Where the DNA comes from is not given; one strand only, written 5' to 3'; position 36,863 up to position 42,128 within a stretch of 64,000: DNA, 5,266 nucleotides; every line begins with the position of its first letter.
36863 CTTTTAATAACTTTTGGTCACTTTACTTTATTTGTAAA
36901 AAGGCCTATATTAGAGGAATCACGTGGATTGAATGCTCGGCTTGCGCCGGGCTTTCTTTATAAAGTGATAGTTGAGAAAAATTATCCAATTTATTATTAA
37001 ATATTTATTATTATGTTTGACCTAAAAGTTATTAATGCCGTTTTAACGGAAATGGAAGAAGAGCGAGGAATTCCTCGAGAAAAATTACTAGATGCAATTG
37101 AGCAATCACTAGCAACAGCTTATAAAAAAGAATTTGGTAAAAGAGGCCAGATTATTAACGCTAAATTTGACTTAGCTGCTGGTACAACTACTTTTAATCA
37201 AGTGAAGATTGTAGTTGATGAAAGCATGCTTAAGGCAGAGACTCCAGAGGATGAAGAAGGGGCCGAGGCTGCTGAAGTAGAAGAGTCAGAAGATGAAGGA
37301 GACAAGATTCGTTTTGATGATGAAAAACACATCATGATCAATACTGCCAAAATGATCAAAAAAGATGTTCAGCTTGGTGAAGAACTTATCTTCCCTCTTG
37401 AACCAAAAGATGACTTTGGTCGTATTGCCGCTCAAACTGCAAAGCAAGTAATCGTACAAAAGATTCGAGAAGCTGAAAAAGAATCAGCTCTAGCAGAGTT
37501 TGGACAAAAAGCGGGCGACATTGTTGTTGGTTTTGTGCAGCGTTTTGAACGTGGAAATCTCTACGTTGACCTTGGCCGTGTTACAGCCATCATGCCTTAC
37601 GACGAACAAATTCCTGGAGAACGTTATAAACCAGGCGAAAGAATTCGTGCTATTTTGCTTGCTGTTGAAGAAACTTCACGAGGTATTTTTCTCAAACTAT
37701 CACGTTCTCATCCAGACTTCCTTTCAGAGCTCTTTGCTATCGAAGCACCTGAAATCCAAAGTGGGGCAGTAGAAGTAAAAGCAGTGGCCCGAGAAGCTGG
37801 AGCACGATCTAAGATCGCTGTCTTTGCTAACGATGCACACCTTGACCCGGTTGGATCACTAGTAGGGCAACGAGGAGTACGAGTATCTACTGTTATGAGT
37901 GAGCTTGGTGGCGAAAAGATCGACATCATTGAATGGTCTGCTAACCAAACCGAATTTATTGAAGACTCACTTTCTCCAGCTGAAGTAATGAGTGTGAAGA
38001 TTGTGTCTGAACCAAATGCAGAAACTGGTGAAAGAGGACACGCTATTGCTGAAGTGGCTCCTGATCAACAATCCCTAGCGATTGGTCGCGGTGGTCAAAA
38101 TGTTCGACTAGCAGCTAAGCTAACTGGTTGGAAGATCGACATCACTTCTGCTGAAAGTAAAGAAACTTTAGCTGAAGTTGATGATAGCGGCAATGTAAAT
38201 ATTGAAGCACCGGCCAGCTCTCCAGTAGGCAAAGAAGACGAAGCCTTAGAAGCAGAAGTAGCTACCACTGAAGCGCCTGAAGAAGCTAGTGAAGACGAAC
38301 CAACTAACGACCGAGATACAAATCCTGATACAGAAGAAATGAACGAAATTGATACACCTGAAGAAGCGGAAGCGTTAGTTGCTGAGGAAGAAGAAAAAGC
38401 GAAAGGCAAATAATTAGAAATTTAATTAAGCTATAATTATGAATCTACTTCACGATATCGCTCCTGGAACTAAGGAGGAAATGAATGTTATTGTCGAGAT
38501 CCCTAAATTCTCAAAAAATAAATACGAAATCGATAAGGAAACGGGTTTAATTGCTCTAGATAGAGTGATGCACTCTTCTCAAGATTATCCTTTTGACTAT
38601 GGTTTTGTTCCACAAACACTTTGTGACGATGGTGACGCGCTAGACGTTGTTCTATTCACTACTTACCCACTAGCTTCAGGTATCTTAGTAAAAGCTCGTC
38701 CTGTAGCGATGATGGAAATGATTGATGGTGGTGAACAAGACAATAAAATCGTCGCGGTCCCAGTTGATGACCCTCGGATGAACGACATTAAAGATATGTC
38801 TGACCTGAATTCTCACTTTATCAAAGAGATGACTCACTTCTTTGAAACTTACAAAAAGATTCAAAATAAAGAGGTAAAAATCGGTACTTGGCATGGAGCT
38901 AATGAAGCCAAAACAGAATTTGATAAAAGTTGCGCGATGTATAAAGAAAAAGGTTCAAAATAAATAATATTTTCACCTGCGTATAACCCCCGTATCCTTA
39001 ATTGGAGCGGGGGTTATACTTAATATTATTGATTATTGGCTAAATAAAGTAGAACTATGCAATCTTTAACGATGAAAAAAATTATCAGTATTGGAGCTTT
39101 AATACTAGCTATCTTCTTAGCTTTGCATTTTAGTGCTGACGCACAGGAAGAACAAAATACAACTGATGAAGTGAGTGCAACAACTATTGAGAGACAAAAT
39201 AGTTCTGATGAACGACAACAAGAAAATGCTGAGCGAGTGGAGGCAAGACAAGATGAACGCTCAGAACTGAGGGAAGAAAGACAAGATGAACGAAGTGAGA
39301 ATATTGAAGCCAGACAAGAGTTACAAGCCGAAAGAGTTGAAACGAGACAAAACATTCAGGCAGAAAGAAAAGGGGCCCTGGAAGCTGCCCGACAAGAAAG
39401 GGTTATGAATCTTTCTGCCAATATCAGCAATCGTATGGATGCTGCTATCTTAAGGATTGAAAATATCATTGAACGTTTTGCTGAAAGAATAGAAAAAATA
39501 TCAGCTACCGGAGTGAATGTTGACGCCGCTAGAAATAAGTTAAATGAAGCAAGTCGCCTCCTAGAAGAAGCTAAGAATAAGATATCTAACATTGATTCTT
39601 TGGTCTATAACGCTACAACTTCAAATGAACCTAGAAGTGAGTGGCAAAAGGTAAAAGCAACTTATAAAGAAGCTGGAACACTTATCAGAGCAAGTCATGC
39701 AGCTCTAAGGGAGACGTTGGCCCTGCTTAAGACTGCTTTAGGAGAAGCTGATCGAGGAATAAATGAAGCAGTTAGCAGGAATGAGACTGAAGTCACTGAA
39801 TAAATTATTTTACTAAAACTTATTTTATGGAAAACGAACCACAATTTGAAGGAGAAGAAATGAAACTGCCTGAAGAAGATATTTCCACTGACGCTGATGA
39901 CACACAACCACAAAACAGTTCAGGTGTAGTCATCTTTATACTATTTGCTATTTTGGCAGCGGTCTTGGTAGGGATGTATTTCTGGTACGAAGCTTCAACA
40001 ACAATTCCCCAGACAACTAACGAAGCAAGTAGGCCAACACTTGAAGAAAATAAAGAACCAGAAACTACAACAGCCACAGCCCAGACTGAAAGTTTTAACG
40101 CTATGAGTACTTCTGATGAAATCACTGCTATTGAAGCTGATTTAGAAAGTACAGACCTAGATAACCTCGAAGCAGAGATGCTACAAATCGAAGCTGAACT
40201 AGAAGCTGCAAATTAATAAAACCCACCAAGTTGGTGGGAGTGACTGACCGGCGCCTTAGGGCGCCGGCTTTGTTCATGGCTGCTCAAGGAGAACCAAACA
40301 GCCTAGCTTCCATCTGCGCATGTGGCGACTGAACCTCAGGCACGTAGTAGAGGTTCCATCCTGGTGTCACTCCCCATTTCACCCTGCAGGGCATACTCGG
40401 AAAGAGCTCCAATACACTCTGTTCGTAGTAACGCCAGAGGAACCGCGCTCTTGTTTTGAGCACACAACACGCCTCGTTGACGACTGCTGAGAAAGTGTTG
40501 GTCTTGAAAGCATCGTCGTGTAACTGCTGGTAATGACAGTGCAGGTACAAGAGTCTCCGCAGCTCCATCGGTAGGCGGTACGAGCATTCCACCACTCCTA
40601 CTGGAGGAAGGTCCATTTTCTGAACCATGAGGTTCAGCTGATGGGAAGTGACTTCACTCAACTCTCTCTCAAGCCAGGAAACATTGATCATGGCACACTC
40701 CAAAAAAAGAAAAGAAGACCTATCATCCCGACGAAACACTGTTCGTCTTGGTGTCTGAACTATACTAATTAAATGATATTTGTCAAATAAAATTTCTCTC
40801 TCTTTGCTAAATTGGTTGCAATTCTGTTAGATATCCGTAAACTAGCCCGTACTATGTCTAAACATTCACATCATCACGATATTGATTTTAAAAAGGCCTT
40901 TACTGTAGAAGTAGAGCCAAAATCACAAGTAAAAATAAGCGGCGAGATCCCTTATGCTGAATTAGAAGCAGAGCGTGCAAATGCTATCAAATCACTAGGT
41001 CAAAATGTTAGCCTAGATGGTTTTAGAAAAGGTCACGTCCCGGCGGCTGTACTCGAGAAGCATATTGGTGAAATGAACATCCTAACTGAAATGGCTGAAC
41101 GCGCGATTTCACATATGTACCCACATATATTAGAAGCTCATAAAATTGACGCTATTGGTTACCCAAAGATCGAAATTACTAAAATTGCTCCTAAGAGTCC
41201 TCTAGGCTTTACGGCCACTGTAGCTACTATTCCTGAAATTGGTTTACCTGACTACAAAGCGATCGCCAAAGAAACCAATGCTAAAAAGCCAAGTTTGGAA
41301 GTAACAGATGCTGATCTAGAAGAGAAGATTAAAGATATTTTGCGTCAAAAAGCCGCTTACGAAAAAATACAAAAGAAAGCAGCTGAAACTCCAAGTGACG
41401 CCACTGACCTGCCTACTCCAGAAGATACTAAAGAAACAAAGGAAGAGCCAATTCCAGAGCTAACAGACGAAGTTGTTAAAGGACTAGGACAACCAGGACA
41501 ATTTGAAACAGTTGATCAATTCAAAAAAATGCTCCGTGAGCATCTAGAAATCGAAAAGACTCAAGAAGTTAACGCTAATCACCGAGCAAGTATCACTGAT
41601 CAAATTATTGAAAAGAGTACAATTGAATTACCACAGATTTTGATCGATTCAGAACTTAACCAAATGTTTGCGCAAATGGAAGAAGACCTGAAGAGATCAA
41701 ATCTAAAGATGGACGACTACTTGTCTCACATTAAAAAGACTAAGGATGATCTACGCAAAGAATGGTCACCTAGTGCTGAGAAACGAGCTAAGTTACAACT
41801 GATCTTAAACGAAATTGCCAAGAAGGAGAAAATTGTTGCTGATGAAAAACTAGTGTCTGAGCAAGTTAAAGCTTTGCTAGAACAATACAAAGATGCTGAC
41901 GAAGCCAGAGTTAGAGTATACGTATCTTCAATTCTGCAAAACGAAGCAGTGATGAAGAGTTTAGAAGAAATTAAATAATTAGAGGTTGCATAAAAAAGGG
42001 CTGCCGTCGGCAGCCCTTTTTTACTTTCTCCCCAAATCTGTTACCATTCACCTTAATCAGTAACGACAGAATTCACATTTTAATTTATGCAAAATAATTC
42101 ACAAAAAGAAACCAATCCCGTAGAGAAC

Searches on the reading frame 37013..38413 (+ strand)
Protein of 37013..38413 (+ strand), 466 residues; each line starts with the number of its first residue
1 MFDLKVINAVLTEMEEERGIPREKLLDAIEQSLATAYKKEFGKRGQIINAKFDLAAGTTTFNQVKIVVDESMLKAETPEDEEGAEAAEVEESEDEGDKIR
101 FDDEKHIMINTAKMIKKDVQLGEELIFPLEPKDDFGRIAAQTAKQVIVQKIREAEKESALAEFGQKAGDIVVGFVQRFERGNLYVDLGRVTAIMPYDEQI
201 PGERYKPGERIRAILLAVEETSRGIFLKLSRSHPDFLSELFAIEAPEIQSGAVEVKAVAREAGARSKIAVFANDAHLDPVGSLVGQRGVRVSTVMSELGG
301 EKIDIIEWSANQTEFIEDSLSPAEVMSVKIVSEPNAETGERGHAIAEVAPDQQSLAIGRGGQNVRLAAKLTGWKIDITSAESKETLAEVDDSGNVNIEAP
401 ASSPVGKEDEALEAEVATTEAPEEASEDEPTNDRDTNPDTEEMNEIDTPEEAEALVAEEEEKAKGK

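Call 90: search_protein_families(library=pfam, proteins=[window:37013-38413:+], max_evalue=0.00001)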
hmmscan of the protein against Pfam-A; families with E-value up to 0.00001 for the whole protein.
window:37013-38413:+ (466 aa): 3 families
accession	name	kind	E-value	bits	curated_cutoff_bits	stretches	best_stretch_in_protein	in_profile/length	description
PF08529.16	NusA_N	-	4.9e-27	95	23.8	1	9-157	4-119/119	NusA N-terminal domain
PF13184.12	KH_5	-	3.8e-26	91.5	27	1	262-330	1-69/69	NusA-like KH domain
PF00575.29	S1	-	8.5e-07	29.7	22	1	166-228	3-72/74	S1 RNA binding domain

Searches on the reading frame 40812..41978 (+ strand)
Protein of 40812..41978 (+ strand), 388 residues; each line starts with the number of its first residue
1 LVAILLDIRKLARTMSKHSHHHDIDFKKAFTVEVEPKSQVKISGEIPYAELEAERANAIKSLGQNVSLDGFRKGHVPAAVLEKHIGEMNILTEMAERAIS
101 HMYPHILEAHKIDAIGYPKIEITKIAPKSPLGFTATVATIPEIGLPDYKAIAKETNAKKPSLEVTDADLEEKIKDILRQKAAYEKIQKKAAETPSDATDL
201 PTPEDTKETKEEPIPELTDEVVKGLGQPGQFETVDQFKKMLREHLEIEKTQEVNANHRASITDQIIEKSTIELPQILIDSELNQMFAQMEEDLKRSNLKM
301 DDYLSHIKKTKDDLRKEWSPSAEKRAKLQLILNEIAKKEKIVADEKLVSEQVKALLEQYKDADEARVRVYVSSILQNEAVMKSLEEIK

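Call 90: search_protein_families(library=pfam, proteins=[window:40812-41978:+], max_evalue=0.00001)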
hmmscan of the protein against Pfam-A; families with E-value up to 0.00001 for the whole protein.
window:40812-41978:+ (388 aa): 2 families
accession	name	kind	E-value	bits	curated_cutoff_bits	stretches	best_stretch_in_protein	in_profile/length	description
PF05697.18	Trigger_N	-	7.1e-32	111.1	22.2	1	30-175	3-143/144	Bacterial trigger factor protein (TF)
PF05698.19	Trigger_C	-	4.2e-26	92.4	22.7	1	233-372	1-139/162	Bacterial trigger factor protein (TF) C-terminus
